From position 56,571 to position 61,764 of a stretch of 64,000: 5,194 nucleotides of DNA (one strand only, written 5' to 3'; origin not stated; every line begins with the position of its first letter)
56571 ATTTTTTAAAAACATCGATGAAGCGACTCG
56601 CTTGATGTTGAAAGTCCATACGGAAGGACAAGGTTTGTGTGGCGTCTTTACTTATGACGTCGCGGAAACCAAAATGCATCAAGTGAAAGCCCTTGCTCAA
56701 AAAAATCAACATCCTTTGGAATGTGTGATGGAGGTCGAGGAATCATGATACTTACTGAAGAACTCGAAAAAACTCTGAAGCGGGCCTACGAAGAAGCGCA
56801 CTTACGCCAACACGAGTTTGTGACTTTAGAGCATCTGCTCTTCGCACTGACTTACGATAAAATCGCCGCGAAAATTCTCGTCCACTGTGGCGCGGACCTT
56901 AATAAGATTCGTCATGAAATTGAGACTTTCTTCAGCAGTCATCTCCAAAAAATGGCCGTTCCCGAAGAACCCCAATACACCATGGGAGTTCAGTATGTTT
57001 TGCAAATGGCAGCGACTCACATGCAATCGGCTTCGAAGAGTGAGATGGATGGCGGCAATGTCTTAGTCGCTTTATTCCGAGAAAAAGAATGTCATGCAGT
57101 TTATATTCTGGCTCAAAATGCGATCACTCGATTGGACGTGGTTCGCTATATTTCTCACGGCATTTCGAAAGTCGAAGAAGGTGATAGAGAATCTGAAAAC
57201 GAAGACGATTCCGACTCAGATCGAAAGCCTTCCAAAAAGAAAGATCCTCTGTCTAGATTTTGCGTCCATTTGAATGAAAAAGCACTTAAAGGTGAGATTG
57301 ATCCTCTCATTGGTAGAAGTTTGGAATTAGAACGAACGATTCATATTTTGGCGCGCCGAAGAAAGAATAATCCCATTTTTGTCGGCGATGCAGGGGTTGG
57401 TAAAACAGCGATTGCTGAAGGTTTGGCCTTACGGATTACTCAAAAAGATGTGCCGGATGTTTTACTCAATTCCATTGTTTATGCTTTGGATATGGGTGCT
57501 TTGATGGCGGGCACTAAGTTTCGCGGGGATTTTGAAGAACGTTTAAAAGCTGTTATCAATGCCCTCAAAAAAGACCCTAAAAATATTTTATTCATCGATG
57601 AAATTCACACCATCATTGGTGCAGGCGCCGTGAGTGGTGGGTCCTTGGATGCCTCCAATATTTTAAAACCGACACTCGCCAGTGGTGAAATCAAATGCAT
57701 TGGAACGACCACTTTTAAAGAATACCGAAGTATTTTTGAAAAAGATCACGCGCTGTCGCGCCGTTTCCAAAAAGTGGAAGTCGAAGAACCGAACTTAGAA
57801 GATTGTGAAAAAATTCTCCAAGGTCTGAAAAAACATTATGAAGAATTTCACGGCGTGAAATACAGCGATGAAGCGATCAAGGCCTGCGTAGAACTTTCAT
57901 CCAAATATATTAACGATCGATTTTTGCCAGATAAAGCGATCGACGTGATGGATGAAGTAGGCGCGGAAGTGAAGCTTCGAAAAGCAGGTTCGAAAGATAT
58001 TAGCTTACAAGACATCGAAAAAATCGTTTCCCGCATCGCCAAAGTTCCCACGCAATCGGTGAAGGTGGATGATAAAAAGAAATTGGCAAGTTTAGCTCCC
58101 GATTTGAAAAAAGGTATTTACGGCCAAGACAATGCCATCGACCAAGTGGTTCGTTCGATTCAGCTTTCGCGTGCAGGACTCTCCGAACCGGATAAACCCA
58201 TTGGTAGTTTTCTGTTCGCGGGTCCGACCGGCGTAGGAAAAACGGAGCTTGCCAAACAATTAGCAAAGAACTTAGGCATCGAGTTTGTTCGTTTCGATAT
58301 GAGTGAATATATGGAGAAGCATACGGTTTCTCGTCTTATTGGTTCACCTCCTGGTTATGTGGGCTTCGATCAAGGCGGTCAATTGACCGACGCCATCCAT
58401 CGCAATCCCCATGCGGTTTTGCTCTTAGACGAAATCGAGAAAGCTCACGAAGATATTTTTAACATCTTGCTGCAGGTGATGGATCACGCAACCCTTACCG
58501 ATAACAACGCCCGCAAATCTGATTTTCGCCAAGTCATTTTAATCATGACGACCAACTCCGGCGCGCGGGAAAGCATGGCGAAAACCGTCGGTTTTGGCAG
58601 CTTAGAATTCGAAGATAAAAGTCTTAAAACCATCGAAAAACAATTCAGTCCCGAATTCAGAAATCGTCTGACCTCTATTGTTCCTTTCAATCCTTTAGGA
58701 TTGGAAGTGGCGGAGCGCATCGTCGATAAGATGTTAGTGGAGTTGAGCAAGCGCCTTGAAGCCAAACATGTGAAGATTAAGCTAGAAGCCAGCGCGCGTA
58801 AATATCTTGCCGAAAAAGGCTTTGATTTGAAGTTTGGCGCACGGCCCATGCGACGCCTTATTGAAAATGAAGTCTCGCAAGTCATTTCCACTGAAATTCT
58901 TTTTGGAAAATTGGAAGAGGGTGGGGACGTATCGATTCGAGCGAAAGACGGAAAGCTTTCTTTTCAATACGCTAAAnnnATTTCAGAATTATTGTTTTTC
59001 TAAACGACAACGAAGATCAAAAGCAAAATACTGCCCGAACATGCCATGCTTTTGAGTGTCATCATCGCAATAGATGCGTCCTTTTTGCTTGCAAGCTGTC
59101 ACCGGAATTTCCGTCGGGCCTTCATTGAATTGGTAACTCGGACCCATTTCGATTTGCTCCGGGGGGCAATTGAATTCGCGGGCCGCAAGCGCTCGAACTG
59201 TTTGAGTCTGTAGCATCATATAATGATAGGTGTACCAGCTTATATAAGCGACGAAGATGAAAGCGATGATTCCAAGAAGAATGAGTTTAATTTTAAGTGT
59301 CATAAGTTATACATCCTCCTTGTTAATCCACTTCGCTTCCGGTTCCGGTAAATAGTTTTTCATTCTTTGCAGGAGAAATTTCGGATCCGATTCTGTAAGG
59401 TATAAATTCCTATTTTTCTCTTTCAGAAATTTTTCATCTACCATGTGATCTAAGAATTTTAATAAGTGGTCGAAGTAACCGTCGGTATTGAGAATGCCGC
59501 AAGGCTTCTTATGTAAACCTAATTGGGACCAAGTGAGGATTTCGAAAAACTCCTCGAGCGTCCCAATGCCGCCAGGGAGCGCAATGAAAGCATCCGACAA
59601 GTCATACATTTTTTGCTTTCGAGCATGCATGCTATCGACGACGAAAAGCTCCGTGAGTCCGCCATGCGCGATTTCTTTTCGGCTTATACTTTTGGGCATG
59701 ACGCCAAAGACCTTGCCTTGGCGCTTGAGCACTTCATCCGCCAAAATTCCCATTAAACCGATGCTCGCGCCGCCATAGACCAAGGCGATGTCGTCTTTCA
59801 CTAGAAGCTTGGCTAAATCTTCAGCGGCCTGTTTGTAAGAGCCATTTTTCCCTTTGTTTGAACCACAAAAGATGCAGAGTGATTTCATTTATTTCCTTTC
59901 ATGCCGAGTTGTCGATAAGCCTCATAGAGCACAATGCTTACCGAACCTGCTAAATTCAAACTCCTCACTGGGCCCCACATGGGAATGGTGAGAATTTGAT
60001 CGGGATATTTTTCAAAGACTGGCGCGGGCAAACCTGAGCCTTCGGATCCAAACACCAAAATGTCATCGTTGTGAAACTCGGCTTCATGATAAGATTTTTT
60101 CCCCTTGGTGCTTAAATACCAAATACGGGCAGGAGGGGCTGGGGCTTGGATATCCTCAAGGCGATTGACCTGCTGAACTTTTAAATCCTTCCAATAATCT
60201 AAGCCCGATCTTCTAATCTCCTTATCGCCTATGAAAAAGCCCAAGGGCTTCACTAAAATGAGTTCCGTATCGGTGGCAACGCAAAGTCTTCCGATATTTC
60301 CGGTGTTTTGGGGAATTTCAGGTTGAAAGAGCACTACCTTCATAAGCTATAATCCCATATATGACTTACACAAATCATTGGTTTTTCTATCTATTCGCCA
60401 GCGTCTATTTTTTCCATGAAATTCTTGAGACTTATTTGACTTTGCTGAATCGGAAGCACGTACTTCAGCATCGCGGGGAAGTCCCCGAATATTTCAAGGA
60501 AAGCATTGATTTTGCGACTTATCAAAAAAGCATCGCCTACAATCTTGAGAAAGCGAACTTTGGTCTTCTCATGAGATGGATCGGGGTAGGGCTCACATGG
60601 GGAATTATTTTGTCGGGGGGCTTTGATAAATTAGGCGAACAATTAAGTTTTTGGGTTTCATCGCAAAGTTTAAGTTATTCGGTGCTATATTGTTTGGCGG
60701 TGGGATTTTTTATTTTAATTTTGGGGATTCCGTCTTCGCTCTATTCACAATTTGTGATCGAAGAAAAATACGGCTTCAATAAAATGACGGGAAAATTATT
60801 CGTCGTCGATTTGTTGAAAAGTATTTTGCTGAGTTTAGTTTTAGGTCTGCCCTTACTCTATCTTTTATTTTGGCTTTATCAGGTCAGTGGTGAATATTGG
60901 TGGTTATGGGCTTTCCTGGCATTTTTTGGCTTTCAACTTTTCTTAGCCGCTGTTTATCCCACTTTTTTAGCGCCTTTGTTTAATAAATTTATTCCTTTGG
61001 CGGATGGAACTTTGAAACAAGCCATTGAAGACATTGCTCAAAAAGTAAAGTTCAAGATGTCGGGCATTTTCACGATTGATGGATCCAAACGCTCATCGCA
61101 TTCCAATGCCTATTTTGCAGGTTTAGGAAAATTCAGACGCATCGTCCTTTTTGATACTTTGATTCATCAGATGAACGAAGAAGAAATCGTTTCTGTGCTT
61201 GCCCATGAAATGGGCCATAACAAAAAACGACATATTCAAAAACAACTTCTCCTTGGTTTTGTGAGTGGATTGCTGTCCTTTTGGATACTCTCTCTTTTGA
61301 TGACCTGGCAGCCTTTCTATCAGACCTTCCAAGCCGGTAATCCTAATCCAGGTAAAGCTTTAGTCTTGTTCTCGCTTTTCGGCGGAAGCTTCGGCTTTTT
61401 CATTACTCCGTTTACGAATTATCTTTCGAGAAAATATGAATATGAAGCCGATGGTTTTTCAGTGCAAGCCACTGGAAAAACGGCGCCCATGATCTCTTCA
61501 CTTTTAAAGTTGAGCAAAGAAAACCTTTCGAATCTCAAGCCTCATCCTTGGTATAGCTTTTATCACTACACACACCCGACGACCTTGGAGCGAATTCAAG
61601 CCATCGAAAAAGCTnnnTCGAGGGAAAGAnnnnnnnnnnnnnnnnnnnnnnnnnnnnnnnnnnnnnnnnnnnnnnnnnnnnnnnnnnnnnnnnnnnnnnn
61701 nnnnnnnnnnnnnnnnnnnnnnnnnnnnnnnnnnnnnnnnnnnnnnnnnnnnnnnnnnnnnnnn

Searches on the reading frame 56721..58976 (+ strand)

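Call 24: search_protein_families(library=ncbifam, proteins=[window:56721-58976:+], max_evalue=0.00001)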
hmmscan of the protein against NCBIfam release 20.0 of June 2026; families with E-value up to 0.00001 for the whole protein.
window:56721-58976:+ (752 aa): 17 families
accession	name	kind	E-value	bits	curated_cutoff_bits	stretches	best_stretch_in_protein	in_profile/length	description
TIGR02639.1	ClpA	equivalog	0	1102.9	993.15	1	12-740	2-733/734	ATP-dependent Clp protease ATP-binding subunit ClpA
NF008263.0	PRK11034.1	equivalog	4.7e-285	947.3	1350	1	11-751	2-745/758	ATP-dependent Clp protease ATP-binding subunit ClpA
TIGR03346.1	chaperone_ClpB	equivalog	4.3e-224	746.6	1232.1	2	11-420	1-399/853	ATP-dependent chaperone ClpB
TIGR03345.1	VI_ClpV1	equivalog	3.9e-192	640.8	884.95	2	11-422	1-415/852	type VI secretion system ATPase TssH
NF008118.0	PRK10865.1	equivalog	8e-182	606.3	1417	2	11-433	6-416/857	ATP-dependent chaperone ClpB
NF033606.1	heat_AAA_ClpK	exception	4.6e-157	524.5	1900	2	420-743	569-900/949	heat shock survival AAA family ATPase ClpK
NF033607.0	disagg_AAA_ClpG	exception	8.3e-155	517.1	1900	2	19-419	97-488/932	AAA family protein disaggregase ClpG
NF003745.1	PRK05342.1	equivalog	6e-11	41.8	359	0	497-527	112-142/418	ATP-dependent Clp protease ATP-binding subunit ClpX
TIGR00763.1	lon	equivalog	6.3e-11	41.5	608.05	1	392-613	257-478/795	endopeptidase La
NF047784.1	MadB_ATPase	equivalog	1.1e-09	38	475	0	497-531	36-70/298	MadB family AAA-type ATPase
NF000868.0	PRK00080.1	equivalog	7.2e-09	35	282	0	449-522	10-79/330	Holliday junction branch migration DNA helicase RuvB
TIGR00382.1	clpX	equivalog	4.8e-08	32.4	370.75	0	497-529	120-152/414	ATP-dependent protease ATP-binding subunit ClpX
TIGR00635.1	ruvB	equivalog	2.1e-07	30.3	299.05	0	475-522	11-58/305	Holliday junction branch migration DNA helicase RuvB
NF003229.0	PRK04195.1-5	equivalog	5e-07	28.8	280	0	496-573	46-113/413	replication factor C large subunit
NF003234.0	PRK04195.2-4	equivalog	1e-06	27.9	529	1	468-573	17-116/497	replication factor C large subunit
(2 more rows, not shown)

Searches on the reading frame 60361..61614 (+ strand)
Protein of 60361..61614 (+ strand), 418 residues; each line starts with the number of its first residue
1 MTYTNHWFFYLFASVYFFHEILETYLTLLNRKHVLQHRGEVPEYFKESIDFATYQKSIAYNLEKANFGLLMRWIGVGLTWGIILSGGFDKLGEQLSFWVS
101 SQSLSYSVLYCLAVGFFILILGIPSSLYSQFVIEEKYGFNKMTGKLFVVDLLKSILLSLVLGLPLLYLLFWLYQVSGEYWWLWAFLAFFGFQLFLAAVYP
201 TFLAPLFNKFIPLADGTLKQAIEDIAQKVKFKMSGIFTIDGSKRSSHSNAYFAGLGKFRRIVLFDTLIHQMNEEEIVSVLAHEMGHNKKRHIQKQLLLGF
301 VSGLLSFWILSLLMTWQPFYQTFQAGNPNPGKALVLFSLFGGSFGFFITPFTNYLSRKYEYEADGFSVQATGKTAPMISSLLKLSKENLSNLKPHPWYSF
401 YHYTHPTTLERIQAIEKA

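Call 24: search_protein_families(library=ncbifam, proteins=[window:60361-61614:+], max_evalue=0.00001)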
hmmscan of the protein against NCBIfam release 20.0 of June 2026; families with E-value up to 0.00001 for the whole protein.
window:60361-61614:+ (418 aa): 6 families
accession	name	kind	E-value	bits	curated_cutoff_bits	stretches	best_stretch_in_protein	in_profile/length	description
NF002775.0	PRK02870.1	equivalog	2.4e-12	46.8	285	1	246-392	142-286/338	zinc metalloprotease HtpX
NF003965.0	PRK05457.1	equivalog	3.5e-10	39.7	245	1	218-391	79-247/285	protease HtpX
NF002669.0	PRK02391.1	equivalog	3.8e-09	36.1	341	1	216-386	77-241/298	zinc metalloprotease HtpX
NF003425.0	PRK04897.1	equivalog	5.7e-09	35.6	355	1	218-389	82-255/298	zinc metalloprotease HtpX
NF002322.0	PRK01265.1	equivalog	1.7e-08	34.3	275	1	216-346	83-208/325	zinc metalloprotease HtpX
NF002826.0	PRK03001.1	equivalog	3.5e-08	33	369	1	218-388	70-230/285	zinc metalloprotease HtpX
